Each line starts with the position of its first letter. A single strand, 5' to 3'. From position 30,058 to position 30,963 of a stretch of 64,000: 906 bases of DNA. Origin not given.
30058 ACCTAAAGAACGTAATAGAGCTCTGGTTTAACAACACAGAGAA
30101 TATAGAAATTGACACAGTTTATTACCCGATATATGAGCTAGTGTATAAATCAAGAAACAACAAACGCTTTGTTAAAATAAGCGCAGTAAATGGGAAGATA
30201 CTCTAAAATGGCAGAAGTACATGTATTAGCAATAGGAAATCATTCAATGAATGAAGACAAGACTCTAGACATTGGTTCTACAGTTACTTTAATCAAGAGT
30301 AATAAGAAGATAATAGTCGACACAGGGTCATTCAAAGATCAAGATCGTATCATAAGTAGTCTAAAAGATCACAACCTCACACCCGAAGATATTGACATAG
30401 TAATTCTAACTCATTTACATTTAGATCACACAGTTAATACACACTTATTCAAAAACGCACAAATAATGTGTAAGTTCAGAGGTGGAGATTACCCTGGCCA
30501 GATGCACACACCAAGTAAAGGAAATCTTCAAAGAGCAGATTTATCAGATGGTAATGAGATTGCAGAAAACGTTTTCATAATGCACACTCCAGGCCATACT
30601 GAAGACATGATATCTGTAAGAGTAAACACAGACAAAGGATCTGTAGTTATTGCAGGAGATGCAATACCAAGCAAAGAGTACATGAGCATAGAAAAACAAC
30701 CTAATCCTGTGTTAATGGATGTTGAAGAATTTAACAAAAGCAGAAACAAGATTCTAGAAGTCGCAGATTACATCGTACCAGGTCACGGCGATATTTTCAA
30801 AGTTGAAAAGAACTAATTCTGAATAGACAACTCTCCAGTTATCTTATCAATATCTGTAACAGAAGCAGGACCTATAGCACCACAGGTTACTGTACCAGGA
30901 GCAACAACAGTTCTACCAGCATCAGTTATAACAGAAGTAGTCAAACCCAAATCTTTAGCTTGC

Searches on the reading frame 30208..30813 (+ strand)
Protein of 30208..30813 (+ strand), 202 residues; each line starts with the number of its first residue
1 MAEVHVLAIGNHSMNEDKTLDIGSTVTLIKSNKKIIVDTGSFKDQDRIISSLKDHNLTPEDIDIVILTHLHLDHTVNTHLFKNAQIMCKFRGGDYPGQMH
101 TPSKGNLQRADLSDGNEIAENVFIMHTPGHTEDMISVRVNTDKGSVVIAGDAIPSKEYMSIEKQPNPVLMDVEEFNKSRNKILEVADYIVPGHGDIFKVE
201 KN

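Call 3: search_protein_families(library=pfam, proteins=[window:30208-30813:+], max_evalue=0.1)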
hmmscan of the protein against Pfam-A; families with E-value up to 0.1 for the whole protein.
window:30208-30813:+ (202 aa): 5 families
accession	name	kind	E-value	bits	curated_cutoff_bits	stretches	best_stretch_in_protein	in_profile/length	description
PF00753.33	Lactamase_B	-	1.8e-20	74.2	22.7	1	24-193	6-196/196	Metallo-beta-lactamase superfamily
PF12706.13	Lactamase_B_2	-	0.00052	20.1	27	1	52-89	22-63/200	Beta-lactamase superfamily domain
PF13483.12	Lactamase_B_3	-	0.0068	16.8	24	1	24-87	8-62/160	Beta-lactamase superfamily domain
PF19583.5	ODP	-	0.035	14.4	27.2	1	28-73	8-52/194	ODP family beta lactamase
PF16661.11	Lactamase_B_6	-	0.05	13.4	27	0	32-81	6-56/193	Metallo-beta-lactamase superfamily domain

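Call 4: search_protein_families(library=ncbifam, proteins=[window:30208-30813:+], max_evalue=0.1)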
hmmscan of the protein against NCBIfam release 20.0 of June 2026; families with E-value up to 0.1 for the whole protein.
window:30208-30813:+ (202 aa): 36 families (the best 25 are shown)
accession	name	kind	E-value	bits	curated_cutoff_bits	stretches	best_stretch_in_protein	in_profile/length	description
NF045699.1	AHLLactAiiA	equivalog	1.9e-14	53.5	375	1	41-188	75-226/251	quorum-quenching N-acyl homoserine lactonase AiiA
NF047976.1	lactonase_AhlS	equivalog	5.3e-12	45.4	475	2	48-88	90-130/276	AhlS family quorum-quenching N-acyl homoserine lactonase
NF047925.1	pyridox_lacton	equivalog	3.7e-10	40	325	2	43-89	70-116/268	4-pyridoxolactonase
NF045700.1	AHLLactAttM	equivalog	6.4e-10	39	390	1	42-186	74-234/257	AttM family quorum-quenching N-acyl homoserine lactonase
NF047919.1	lactonase_YtnP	equivalog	8.1e-10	38.4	425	1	22-90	61-128/274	YtnP family quorum-quenching lactonase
NF047979.1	lactonase_AidB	equivalog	1.5e-08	34.3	360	2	25-76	52-108/271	AidB family quorum-quenching N-acyl homoserine lactonase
NF033088.2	bla_subclass_B1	equivalog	1.7e-07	31.2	200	1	27-196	35-203/217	subclass B1 metallo-beta-lactamase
TIGR04559.1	SoxH_rel_PQQ_2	hypoth_equivalog_domain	2.1e-07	30.7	280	1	5-85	12-91/283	quinoprotein relay system zinc metallohydrolase 2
TIGR03413.1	GSH_gloB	equivalog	2.1e-07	30.6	200.8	1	31-153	18-128/248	hydroxyacylglutathione hydrolase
NF012229.1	bla_class_B_core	domain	3.9e-07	30.3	100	1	27-138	19-137/139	metallo-beta-lactamase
NF033105.1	bla_subclass_B3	equivalog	1.9e-06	27.4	240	1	26-81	25-81/257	subclass B3 metallo-beta-lactamase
NF045584.1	cas14_MBL_CASP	equivalog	2.6e-06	26.1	800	1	23-75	14-64/612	type VII CRISPR-associated protein Cas14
TIGR04558.1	SoxH_rel_PQQ_1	hypoth_equivalog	6.9e-06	25.4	300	1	5-88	16-98/285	quinoprotein relay system zinc metallohydrolase 1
NF000456.2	blaMSI-1_fam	exception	1.4e-05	24.5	550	1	24-76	48-101/289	MSI-1 family subclass B3 metallo-beta-lactamase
TIGR03675.1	arCOG00543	equivalog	6.2e-05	21.4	580.2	1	22-76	186-243/631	beta-CASP ribonuclease aCPSF1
TIGR02651.1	RNase_Z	equivalog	0.0048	16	292.95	1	50-75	40-65/302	ribonuclease Z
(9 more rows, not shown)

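Call 5: search_protein_families(library=padloc, proteins=[window:30208-30813:+], max_evalue=0.1)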
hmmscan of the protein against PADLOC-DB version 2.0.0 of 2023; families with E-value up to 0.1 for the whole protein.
window:30208-30813:+ (202 aa): 4 families
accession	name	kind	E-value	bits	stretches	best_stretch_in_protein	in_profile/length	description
PDLC04676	PDC-M48B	-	0.00014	18.8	1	32-76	31-75/357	-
PDLC03854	LmuA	-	0.00046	17.4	1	31-75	25-70/345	-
PDLC04675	PDC-M48B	-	0.00058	17.2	1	29-77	20-74/291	-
PDLC03805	RTasMBL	-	0.054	10.7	1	26-75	14-61/322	DRT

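Call 10: search_solved_structures(query=window:30208-30813:+, max_evalue=0.01)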
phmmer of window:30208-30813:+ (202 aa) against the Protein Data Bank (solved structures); distinct sequences matched with E-value up to 0.01: 35.
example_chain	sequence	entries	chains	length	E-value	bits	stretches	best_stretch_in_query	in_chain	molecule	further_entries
1ztc_A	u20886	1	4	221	6.5e-14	55.2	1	23-160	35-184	hypothetical protein TM0894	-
4v0h_A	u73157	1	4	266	1.1e-13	54.5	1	33-199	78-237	METALLO-BETA-LACTAMASE DOMAIN-CONTAINING PROTEIN 1 1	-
6cgy_A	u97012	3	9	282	1.8e-08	37.5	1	51-186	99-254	Beta-lactamase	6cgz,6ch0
2a7m_A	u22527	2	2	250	6e-08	35.8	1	43-160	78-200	N-acyl homoserine lactone hydrolase | N-acyl homoserine lactonase AiiA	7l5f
2br6_A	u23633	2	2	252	6e-08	35.7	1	43-160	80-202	AIIA-LIKE PROTEIN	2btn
5eh9_A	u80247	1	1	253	6.2e-08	35.7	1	43-160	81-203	N-acyl homoserine lactonase AiiA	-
3dha_A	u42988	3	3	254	6.2e-08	35.7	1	43-160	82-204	N-Acyl Homoserine Lactone Hydrolase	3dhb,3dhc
5eht_A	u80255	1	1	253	6.5e-08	35.6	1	43-160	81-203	N-acyl homoserine lactonase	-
4j5f_A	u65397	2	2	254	1.2e-07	34.8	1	43-160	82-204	N-acyl homoserine lactonase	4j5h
4ad9_A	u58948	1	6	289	2.8e-06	30.3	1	29-197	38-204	BETA-LACTAMASE-LIKE PROTEIN 2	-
4xuk_A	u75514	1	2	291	4.5e-06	29.7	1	18-76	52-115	Putative hydrolase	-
3esh_A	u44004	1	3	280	4.5e-06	29.6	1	43-76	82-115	Protein similar to metal-dependent hydrolase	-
9b2i_A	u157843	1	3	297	1.1e-05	28.4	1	52-172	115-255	quorum-quenching N-acyl-homoserine lactonase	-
6n9i_A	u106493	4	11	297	1.1e-05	28.3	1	52-171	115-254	Putative hydrolase | GcL lactonase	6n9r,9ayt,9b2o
6n9q_P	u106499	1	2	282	1.5e-05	27.9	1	52-171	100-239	Lactonase GcL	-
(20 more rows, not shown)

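Call 11: find_homologous_proteins(query=window:30208-30813:+)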
Query window:30208-30813:+ (202 aa): 560 proteins with E <= 0.001 among 1156 candidates; the best 120 are listed.
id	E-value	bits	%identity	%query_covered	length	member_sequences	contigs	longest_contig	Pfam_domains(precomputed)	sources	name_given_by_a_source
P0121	5.8e-124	429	96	100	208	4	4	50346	PF00753.34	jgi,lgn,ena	jgi:glyoxylase-like metal-dependent hydrolase (beta-lactamase superfamily II)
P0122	6.5e-84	298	68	100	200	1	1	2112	PF00753.34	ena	-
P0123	1.1e-82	294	67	99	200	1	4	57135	PF00753.34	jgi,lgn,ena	-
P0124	1.8e-82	294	68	100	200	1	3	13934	PF00753.34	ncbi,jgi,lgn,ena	-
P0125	8.3e-78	278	64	100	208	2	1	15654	PF00753.34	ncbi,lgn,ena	-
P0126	2.8e-76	273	63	99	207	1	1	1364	PF23023.2,PF00753.34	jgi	-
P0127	6.8e-76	272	63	99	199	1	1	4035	PF00753.34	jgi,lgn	-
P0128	6.2e-75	269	61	100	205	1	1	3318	PF00753.34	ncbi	-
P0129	1.0e-74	268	64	99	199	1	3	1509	PF00753.34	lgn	-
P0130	4.5e-74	266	60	100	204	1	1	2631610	PF00753.34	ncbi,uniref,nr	ncbi:putative enzyme [uncultured Desulfobacterium sp.]|uniref:Metallo-beta-lactamase domain-containi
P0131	4.9e-74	266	63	98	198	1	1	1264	PF12706.14,PF23023.2,PF00753.34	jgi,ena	-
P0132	1.2e-73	265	61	100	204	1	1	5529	PF00753.34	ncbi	-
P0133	8.0e-73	262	62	100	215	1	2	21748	PF00753.34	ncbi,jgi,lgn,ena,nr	ncbi:hypothetical protein COV17_01575 [Candidatus Woesearchaeota archaeon CG10_big_fil_rev_8_21_14_0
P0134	1.5e-72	261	61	99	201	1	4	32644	PF12706.14,PF23023.2,PF00753.34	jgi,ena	jgi:glyoxylase-like metal-dependent hydrolase (beta-lactamase superfamily II)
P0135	2.6e-72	260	62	99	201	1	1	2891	PF00753.34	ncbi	-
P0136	3.3e-72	260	60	100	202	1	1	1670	PF12706.14,PF23023.2,PF00753.34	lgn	-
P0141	1.7e-71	258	59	99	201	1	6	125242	PF12706.14,PF00753.34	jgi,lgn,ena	jgi:glyoxylase-like metal-dependent hydrolase (beta-lactamase superfamily II)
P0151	4.8e-70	253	63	99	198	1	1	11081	PF23023.2,PF00753.34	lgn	-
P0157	2.8e-69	251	58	99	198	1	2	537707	PF00753.34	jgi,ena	jgi:glyoxylase-like metal-dependent hydrolase (beta-lactamase superfamily II)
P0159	3.6e-69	250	60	99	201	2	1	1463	PF12706.14,PF23023.2,PF00753.34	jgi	-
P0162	5.3e-69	250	58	99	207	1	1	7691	PF12706.14,PF23023.2,PF00753.34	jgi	jgi:glyoxylase-like metal-dependent hydrolase (beta-lactamase superfamily II)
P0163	5.6e-69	250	59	100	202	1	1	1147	PF23023.2,PF00753.34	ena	-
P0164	1.0e-68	249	55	100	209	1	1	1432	PF23023.2,PF00753.34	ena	-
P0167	2.0e-68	248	57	99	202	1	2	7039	PF12706.14,PF23023.2,PF00753.34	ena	-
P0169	7.6e-68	246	57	98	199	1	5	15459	PF23023.2,PF00753.34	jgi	jgi:glyoxylase-like metal-dependent hydrolase (beta-lactamase superfamily II)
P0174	3.2e-67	244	57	100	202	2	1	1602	PF12706.14,PF23023.2,PF00753.34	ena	-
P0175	3.7e-67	244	60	99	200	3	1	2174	PF12706.14,PF23023.2,PF00753.34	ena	-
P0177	4.2e-67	244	59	100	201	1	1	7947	PF23023.2,PF00753.34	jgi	jgi:glyoxylase-like metal-dependent hydrolase (beta-lactamase superfamily II)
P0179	7.0e-67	243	58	98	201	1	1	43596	PF12706.14,PF23023.2,PF00753.34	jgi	jgi:glyoxylase-like metal-dependent hydrolase (beta-lactamase superfamily II)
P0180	2.7e-66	241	56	100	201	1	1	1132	PF12706.14,PF23023.2,PF00753.34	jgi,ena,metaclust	metaclust:\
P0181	3.2e-66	241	62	92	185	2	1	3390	PF23023.2,PF00753.34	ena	-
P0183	3.4e-66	241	59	100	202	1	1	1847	PF23023.2,PF00753.34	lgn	-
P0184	3.8e-66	240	56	100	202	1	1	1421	PF12706.14,PF23023.2,PF00753.34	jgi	-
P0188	7.0e-66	240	59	100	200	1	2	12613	PF23023.2,PF00753.34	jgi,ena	-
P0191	1.2e-65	239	60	99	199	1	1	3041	PF23023.2,PF00753.34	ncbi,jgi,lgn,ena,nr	ncbi:MAG: MBL fold metallo-hydrolase [Nanoarchaeota archaeon]|nr:MBL fold metallo-hydrolase [Nanoarc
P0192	1.5e-65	238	57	99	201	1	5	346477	PF23023.2,PF00753.34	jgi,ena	jgi:glyoxylase-like metal-dependent hydrolase (beta-lactamase superfamily II)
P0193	4.7e-65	237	59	99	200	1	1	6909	PF12706.14,PF23023.2,PF00753.34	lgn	-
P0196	2.0e-64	235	58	100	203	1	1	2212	PF23023.2,PF00753.34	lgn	-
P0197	3.3e-64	234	57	100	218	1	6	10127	PF12706.14,PF23023.2,PF00753.34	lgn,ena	-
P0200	6.5e-64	233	55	99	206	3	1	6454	PF23023.2,PF00753.34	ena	-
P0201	1.3e-63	232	59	99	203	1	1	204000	PF12706.14,PF23023.2,PF00753.34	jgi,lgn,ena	-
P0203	1.5e-63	232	54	100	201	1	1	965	PF23023.2,PF00753.34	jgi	-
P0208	8.8e-61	223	54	100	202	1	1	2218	PF12706.14,PF23023.2,PF00753.34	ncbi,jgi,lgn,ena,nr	ncbi:MBL fold metallo-hydrolase [Patescibacteria group bacterium]|nr:MBL fold metallo-hydrolase [Pat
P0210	1.2e-60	222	55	100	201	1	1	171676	PF12706.14,PF23023.2,PF00753.34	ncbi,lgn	-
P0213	9.0e-60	220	52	98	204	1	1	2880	PF12706.14,PF23023.2,PF00753.34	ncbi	-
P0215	2.5e-59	218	54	100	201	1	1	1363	PF23023.2,PF13483.13,PF00753.34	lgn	-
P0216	2.8e-59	218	53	99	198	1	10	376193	PF12706.14,PF23023.2,PF00753.34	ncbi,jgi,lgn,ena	jgi:glyoxylase-like metal-dependent hydrolase (beta-lactamase superfamily II)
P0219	4.3e-58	214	59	89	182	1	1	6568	PF12706.14,PF23023.2,PF00753.34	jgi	jgi:glyoxylase-like metal-dependent hydrolase (beta-lactamase superfamily II)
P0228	1.3e-55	206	52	100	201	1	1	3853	PF23023.2,PF00753.34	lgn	-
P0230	1.9e-54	202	50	100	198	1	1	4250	PF12706.14,PF23023.2,PF00753.34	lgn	-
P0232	2.0e-50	189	52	100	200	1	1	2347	PF23023.2,PF00753.34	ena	-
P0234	6.6e-50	187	51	99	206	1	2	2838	PF23023.2,PF00753.34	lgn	-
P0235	2.4e-49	186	48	99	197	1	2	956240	PF23023.2,PF00753.34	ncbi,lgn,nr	ncbi:MAG: MBL fold metallo-hydrolase [Candidatus Nanoarchaeia archaeon]|nr:MBL fold metallo-hydrolas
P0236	4.7e-48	181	56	81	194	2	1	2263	PF22090.2,PF23023.2,PF00753.34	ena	-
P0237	8.1e-47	177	51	86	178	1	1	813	PF12706.14,PF23023.2,PF00753.34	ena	-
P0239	9.7e-46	174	47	97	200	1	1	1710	PF12706.14,PF23023.2,PF00753.34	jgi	jgi:glyoxylase-like metal-dependent hydrolase (beta-lactamase superfamily II)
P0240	3.8e-45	172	50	100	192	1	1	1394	PF23023.2,PF00753.34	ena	-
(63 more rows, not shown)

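Call 17: find_encoding_contigs(protein=P0121, flank=6000, max_places=4)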
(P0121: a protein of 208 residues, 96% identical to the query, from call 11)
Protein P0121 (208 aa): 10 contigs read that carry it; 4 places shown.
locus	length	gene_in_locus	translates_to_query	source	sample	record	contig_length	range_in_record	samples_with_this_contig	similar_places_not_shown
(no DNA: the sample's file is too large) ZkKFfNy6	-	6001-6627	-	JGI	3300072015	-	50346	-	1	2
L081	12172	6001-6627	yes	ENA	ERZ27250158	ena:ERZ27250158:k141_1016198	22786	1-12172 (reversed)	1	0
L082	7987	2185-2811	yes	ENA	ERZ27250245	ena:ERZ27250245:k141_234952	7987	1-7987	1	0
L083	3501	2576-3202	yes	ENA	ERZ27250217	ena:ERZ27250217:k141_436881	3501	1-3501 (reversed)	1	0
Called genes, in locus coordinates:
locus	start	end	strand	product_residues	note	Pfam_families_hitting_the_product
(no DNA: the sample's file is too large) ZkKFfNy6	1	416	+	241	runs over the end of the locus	PF00106:adh_short (faint)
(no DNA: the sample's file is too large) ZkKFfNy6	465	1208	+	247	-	PF01925:TauE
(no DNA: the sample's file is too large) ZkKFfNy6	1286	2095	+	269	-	PF02675:AdoMet_dc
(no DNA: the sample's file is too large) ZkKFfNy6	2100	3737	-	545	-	PF00118:Cpn60_TCP1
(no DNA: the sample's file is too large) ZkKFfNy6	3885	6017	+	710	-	PF01935:DUF87, PF05872:HerA_C (faint), PF10412:TrwB_AAD_bind (faint)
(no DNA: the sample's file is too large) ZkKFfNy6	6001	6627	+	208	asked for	PF00753:Lactamase_B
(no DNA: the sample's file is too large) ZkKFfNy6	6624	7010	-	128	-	PF01981:PTH2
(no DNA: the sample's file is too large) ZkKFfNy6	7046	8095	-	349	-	PF00348:polyprenyl_synt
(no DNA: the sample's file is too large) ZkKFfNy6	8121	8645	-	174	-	PF01230:HIT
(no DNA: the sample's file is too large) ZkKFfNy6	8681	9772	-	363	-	PF02073:Peptidase_M29, PF26233:NicX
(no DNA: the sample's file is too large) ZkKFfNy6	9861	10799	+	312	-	PF01544:CorA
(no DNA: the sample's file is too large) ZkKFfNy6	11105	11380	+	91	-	PF00736:EF1_GNE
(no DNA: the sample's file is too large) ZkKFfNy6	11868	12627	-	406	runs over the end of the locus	PF01966:HD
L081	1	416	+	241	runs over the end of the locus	PF00106:adh_short (faint)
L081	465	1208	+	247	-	PF01925:TauE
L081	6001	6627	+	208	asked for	PF00753:Lactamase_B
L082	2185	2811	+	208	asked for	PF00753:Lactamase_B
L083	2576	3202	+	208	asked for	PF00753:Lactamase_B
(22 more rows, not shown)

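Call 18: find_encoding_contigs(protein=P0123, flank=6000, max_places=3)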
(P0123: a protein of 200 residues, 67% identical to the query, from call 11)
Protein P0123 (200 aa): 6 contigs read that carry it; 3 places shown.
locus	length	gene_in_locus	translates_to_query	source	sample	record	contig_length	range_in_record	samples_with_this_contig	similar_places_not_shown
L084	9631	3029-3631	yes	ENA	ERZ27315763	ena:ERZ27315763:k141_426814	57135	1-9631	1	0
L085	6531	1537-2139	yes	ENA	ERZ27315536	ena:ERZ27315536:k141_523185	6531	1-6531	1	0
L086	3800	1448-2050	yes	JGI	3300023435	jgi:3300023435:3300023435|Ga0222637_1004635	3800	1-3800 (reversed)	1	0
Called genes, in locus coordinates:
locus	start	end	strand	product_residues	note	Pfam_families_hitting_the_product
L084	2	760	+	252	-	?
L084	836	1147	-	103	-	-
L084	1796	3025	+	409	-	PF07728:AAA_5 (faint), PF13191:AAA_16 (faint), PF16450:Prot_ATP_ID_OB_C, PF05496:RuvB_N (weak), PF00004:AAA, PF17862:AAA_lid_3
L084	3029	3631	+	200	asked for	PF00753:Lactamase_B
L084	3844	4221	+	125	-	-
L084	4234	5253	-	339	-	PF25133:TYW2_N_2, PF02475:TRM5-TYW2_MTfase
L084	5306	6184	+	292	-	PF05707:Zot (faint)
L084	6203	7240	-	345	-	PF00752:XPG_N, PF00867:XPG_I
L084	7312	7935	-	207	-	-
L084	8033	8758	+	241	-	PF01978:TrmB, PF01022:HTH_5 (faint)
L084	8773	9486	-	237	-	PF01978:TrmB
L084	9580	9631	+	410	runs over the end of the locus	-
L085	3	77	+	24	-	?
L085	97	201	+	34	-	-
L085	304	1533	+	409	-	PF07728:AAA_5 (faint), PF13191:AAA_16 (faint), PF16450:Prot_ATP_ID_OB_C, PF05496:RuvB_N (weak), PF00004:AAA, PF17862:AAA_lid_3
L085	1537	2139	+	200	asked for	PF00753:Lactamase_B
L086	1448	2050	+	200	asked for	PF00753:Lactamase_B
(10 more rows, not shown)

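Call 19: find_encoding_contigs(protein=P0133, flank=6000, max_places=3)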
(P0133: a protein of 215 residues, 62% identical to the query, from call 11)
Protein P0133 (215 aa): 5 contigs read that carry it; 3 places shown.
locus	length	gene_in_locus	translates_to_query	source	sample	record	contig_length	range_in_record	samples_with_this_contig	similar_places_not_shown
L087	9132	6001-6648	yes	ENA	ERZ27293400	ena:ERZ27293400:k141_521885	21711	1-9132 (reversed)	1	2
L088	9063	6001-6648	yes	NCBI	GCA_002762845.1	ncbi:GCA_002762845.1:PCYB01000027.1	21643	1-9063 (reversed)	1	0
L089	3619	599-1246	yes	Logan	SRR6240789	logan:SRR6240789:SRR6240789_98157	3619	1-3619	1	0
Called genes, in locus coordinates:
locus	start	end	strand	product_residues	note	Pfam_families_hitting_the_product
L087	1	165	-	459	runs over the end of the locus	PF01406:tRNA-synt_1e, PF09334:tRNA-synt_1g (faint), PF23493:CysS_C (weak)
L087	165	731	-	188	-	PF12917:YfbR-like, PF13023:HD_3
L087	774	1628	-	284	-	-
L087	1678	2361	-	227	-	PF02568:ThiI, PF01171:ATP_bind_3 (weak), PF06508:QueC (faint)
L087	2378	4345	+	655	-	PF01841:Transglut_core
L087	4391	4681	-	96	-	-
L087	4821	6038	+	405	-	PF13191:AAA_16 (faint), PF05496:RuvB_N (faint), PF00004:AAA, PF07728:AAA_5 (weak), PF23902:AAA_lid_PRS2_C (weak), PF17862:AAA_lid_3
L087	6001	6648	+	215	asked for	PF00753:Lactamase_B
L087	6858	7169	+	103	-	PF00313:CSD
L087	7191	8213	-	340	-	PF25133:TYW2_N_2, PF02475:TRM5-TYW2_MTfase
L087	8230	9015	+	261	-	-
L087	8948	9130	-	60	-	?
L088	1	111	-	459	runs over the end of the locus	PF01406:tRNA-synt_1e, PF09334:tRNA-synt_1g (faint), PF23493:CysS_C (weak)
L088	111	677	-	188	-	PF12917:YfbR-like, PF13023:HD_3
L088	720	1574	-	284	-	-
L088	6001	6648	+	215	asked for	PF00753:Lactamase_B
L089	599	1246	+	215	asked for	PF00753:Lactamase_B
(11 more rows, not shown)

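Call 21: find_related_loci(query=A2, collection=metagenome_contigs, flank=5000)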
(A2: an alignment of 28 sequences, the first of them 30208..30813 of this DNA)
Query A2 (202 aa) in metagenome_contigs; peptide patterns used: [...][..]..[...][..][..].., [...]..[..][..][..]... (x = any residue, [..] = any of these).
600 stretches matched a pattern (row limit reached: there are more); 190 encode a relative of the query (tblastn E <= 1e-3); the best 80 are kept; 80 distinct loci.
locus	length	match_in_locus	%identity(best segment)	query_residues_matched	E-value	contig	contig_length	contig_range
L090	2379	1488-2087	61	1-201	2e-78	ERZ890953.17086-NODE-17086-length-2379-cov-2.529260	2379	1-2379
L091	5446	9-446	64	56-201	7e-67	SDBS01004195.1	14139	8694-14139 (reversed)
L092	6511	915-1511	53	1-201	4e-66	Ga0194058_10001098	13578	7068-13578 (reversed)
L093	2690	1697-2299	51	1-201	2e-61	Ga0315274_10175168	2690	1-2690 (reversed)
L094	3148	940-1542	49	1-201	6e-57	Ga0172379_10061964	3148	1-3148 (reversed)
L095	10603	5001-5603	46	1-201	3e-52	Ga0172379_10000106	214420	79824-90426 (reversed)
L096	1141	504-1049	42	1-200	6e-36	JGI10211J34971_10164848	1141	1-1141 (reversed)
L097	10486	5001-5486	39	25-201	2e-34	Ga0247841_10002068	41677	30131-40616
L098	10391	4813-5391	38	1-200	9e-34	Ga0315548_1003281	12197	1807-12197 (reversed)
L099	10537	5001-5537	39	1-201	4e-33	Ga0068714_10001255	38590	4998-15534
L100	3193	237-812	40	1-201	2e-32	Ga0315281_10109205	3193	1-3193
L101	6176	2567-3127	38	1-201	2e-32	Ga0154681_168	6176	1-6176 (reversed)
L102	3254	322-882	37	1-201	7e-32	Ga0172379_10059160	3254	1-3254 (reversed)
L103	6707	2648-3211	34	1-201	5e-31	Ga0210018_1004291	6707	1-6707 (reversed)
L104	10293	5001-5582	38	2-202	5e-31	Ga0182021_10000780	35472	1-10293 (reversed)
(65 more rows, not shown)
